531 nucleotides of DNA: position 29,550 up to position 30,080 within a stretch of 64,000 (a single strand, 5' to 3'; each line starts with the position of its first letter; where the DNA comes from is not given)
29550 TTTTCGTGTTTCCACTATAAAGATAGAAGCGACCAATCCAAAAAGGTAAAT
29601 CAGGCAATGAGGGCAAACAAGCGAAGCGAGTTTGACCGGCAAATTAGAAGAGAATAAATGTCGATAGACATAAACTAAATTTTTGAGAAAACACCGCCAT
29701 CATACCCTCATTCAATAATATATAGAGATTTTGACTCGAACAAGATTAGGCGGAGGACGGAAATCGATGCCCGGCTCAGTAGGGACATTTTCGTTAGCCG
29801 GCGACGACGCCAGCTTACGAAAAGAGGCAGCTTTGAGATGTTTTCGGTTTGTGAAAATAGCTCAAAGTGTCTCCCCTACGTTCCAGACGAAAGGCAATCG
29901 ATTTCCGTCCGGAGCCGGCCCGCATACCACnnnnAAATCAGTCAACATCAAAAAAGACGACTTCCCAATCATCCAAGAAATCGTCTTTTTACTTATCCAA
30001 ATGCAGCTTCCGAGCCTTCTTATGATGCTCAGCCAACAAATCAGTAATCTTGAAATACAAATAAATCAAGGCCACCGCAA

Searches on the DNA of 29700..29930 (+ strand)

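Call 17: search_dna_similar(query=window:29700-29930:+, collection=plasmids, mode=distant, max_rows=40)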
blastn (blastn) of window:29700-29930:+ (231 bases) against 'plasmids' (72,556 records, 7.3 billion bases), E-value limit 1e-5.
No match.

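Call 18: search_dna_similar(query=window:29700-29930:+, collection=phages, mode=distant, max_rows=20)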
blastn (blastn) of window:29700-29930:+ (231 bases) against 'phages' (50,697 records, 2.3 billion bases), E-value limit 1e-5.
No match.

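Call 57: build_rna_model(alignment_id=A3, structure=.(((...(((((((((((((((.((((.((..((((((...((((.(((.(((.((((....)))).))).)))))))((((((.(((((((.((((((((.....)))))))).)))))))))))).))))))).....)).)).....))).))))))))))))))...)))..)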
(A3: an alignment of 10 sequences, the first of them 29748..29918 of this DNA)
Model R1 built from alignment A3 (10 sequences, 176 columns); structure: as given.
model positions 172; base pairs 65; branch points 1; effective number of sequences 0.67; information 0.59 bits per position. Calibrated on 0.2 Mb of random sequence (short: E-values are rough).
structure used (alignment columns):
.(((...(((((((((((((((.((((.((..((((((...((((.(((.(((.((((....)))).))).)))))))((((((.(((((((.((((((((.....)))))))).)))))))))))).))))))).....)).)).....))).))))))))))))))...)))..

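Call 58: search_with_rna_model(model_id=R1, sources=[window, L016, L019, L021, L022, L024, L026, L028, L029, L030, L031], max_evalue=1, make_alignment=true)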
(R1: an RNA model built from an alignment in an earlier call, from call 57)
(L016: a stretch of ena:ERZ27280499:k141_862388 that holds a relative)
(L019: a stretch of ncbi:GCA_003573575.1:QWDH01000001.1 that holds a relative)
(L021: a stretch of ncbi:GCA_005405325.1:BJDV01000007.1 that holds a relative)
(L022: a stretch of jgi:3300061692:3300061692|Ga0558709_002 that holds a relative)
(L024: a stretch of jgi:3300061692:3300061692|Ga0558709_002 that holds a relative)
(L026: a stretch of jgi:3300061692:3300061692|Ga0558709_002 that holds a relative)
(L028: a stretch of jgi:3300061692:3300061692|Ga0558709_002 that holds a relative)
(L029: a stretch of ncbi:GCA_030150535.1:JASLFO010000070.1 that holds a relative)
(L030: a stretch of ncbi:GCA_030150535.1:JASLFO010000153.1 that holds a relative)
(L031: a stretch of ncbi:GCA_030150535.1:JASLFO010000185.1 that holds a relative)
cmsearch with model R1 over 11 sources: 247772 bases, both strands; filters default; matches with E-value up to 1: 32.
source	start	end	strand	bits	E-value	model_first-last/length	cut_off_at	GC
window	29748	29918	+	199.8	4.5e-50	1-172/172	no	0.54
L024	9982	10152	+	196.2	3.9e-49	1-172/172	no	0.52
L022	9982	10152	+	195.6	5.7e-49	1-172/172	no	0.53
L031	18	188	+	192.9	3e-48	1-172/172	no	0.52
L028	1936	2107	+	189.4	2.4e-47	1-172/172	no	0.52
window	22951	23121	+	188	5.6e-47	1-172/172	no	0.51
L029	9969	10142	+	182.5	1.6e-45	1-172/172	no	0.51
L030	10060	10231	+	182.4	1.7e-45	1-172/172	no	0.53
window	52817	52990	+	181.2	3.5e-45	1-172/172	no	0.51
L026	9969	10142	+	177.5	3.3e-44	1-172/172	no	0.5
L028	9956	10130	+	176.9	4.8e-44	1-172/172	no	0.51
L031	6816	6959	+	149.3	8.3e-37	1-144/172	3'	0.53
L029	9576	9743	-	103.3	1e-24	1-172/172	no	0.54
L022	9581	9750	-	92.2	8.4e-22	1-172/172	no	0.54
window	20930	21097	-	90.1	3.1e-21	1-172/172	no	0.5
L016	11928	12086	+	67.2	3.2e-15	1-172/172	no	0.5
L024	9568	9675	-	53.5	1.3e-11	29-138/172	no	0.5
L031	17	187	-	28.6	4.3e-05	1-172/172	no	0.52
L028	9955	10129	-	24.8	0.00044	1-172/172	no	0.51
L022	10022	10169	-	22.2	0.0022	1-172/172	no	0.53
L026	9968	10141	-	19.4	0.011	1-172/172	no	0.49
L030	10136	10185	-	18.9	0.015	77-126/172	no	0.4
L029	9968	10141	-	18.4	0.021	1-172/172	no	0.51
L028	18841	18976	+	18.3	0.022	1-172/172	no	0.57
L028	2019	2055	-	18.3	0.023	84-120/172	no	0.35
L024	10022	10057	-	17.5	0.037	41-76/172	no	0.56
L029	9577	9744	+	15.7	0.11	1-172/172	no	0.54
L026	9538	9596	-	15.3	0.14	1-172/172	no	0.54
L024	10065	10101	-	14.1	0.29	84-120/172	no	0.35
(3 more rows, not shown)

Alignment A4: 32 matches aligned to the model, 373 columns, each read 5' to 3' on its own strand. Consensus structure (alignment columns), stored with it:
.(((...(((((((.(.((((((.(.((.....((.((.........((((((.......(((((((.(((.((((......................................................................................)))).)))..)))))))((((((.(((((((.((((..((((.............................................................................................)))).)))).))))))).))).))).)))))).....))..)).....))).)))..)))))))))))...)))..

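Call 63: search_with_rna_model(model_id=R1, sources=[window, L016, L017, L022, L024, L026, L028, L029, L030, L031], max_evalue=1e-13, make_alignment=true)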
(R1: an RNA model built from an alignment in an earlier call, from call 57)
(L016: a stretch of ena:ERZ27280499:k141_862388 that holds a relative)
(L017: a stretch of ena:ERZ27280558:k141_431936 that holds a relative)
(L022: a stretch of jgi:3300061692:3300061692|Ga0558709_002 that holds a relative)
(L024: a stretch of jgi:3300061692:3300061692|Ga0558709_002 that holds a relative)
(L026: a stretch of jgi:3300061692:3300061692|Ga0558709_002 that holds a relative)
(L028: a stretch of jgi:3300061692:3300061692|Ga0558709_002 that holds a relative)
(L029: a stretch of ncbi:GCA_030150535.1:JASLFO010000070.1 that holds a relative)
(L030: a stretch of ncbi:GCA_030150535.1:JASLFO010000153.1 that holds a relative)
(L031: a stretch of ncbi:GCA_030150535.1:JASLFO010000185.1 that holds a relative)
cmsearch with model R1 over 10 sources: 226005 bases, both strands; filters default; matches with E-value up to 1e-13: 16.
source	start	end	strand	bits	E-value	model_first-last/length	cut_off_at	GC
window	29748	29918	+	199.8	4.1e-50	1-172/172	no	0.54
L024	9982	10152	+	196.2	3.6e-49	1-172/172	no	0.52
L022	9982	10152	+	195.6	5.2e-49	1-172/172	no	0.53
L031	18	188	+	192.9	2.7e-48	1-172/172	no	0.52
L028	1936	2107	+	189.4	2.2e-47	1-172/172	no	0.52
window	22951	23121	+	188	5.1e-47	1-172/172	no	0.51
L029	9969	10142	+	182.5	1.4e-45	1-172/172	no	0.51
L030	10060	10231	+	182.4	1.5e-45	1-172/172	no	0.53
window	52817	52990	+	181.2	3.2e-45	1-172/172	no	0.51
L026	9969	10142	+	177.5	3e-44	1-172/172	no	0.5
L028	9956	10130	+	176.9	4.4e-44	1-172/172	no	0.51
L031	6816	6959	+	149.3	7.6e-37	1-144/172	3'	0.53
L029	9576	9743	-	103.3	9.1e-25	1-172/172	no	0.54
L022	9581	9750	-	92.2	7.6e-22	1-172/172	no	0.54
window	20930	21097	-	90.1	2.8e-21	1-172/172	no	0.5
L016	11928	12086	+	67.2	3e-15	1-172/172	no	0.5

Alignment A5: 16 matches aligned to the model, 184 columns, each read 5' to 3' on its own strand. Consensus structure (alignment columns), stored with it:
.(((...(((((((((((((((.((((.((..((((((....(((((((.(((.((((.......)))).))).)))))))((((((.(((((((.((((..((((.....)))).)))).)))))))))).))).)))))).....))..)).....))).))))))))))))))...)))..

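Call 74: build_rna_model(alignment_id=A5)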
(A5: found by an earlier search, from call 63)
Model R2 built from alignment A5 (16 sequences, 184 columns); structure: stored with the alignment.
model positions 169; base pairs 65; branch points 1; effective number of sequences 1.25; information 0.59 bits per position. Calibrated on 0.2 Mb of random sequence (short: E-values are rough).
structure used (alignment columns):
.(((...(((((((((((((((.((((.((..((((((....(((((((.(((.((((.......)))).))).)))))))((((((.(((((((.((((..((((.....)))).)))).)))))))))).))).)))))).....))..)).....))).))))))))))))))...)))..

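Call 75: search_with_rna_model(model_id=R2, sources=[window, L016, L019, L021, L022, L024, L026, L028, L029, L030, L031], max_evalue=0.1)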
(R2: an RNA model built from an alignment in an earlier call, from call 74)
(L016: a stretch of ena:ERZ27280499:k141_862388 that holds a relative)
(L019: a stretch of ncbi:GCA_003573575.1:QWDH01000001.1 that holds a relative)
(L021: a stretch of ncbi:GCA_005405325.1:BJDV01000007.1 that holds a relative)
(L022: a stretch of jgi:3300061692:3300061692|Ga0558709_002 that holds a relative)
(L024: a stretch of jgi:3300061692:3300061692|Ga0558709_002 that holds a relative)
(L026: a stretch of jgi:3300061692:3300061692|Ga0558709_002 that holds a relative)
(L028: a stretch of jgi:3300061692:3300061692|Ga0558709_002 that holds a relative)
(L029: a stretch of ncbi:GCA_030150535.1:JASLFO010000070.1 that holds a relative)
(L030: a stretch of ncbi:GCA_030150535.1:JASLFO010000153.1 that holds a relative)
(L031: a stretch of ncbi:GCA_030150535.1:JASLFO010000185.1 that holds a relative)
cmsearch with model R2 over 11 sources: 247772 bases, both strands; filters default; matches with E-value up to 0.1: 26.
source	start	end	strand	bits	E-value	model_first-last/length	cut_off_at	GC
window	29748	29918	+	188.3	8e-46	1-169/169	no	0.54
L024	9982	10152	+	184.4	8.1e-45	1-169/169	no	0.52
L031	18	188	+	183.3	1.5e-44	1-169/169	no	0.52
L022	9982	10152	+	182.2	3e-44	1-169/169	no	0.53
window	22951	23121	+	178.9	2.1e-43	1-169/169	no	0.51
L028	1936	2107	+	172.4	9.6e-42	1-169/169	no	0.52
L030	10060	10231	+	168.5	9.5e-41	1-169/169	no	0.53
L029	9969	10142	+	165.6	5.4e-40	1-169/169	no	0.51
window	52817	52990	+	162.8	2.8e-39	1-169/169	no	0.51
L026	9969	10142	+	159.8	1.7e-38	1-169/169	no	0.5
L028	9956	10130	+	158.4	3.8e-38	1-169/169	no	0.51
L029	9576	9743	-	141.3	9.5e-34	1-169/169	no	0.54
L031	6816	6959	+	136.4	1.7e-32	1-144/169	3'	0.53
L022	9581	9750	-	135.8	2.3e-32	1-169/169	no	0.54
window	20930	21097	-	128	2.4e-30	1-169/169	no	0.5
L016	11928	12086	+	109.1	1.7e-25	1-169/169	no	0.5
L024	9569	9674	-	67.5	7.8e-15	30-137/169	no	0.5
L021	13611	13802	-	52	7.3e-11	1-169/169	no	0.52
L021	8939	9109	+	51.7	8.7e-11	1-169/169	no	0.55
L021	8546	8718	-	42.5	2e-08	1-169/169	no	0.51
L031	55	204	-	21.7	0.0044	1-169/169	no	0.49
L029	9577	9744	+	19.9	0.013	1-169/169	no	0.54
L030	10103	10246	-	17.1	0.064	1-169/169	no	0.51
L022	10022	10169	-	16.7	0.084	1-169/169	no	0.53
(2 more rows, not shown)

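Call 99: search_with_rna_model(model_id=R2, sources=[window, L016, L021, L022, L026, L028, L029, L030, L024], max_evalue=1e-7, make_alignment=true)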
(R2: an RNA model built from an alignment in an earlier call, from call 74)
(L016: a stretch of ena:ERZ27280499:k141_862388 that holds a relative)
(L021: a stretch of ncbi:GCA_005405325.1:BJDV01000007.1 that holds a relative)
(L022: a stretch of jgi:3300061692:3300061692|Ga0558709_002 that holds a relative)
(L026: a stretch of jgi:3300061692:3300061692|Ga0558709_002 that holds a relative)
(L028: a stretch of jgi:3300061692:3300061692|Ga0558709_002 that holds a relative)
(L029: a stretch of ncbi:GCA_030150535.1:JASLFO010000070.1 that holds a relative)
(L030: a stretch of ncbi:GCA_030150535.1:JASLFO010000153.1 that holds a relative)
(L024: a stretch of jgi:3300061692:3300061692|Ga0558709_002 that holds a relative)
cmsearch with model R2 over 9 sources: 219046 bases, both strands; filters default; matches with E-value up to 1e-7: 18.
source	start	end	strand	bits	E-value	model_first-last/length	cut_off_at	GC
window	29748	29918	+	188.3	7.1e-46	1-169/169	no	0.54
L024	9982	10152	+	184.4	7.2e-45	1-169/169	no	0.52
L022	9982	10152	+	182.2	2.7e-44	1-169/169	no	0.53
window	22951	23121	+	178.9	1.9e-43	1-169/169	no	0.51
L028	1936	2107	+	172.4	8.5e-42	1-169/169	no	0.52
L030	10060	10231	+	168.5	8.4e-41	1-169/169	no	0.53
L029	9969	10142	+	165.6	4.7e-40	1-169/169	no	0.51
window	52817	52990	+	162.8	2.5e-39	1-169/169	no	0.51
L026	9969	10142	+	159.8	1.5e-38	1-169/169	no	0.5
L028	9956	10130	+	158.4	3.4e-38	1-169/169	no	0.51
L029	9576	9743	-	141.3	8.4e-34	1-169/169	no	0.54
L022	9581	9750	-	135.8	2.1e-32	1-169/169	no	0.54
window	20930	21097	-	128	2.1e-30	1-169/169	no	0.5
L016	11928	12086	+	109.1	1.5e-25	1-169/169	no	0.5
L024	9569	9674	-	67.5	6.9e-15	30-137/169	no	0.5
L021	13611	13802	-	52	6.5e-11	1-169/169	no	0.52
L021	8939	9109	+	51.7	7.7e-11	1-169/169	no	0.55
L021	8546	8718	-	42.5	1.8e-08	1-169/169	no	0.51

Alignment A6: 18 matches aligned to the model, 235 columns, each read 5' to 3' on its own strand. Consensus structure (alignment columns), stored with it:
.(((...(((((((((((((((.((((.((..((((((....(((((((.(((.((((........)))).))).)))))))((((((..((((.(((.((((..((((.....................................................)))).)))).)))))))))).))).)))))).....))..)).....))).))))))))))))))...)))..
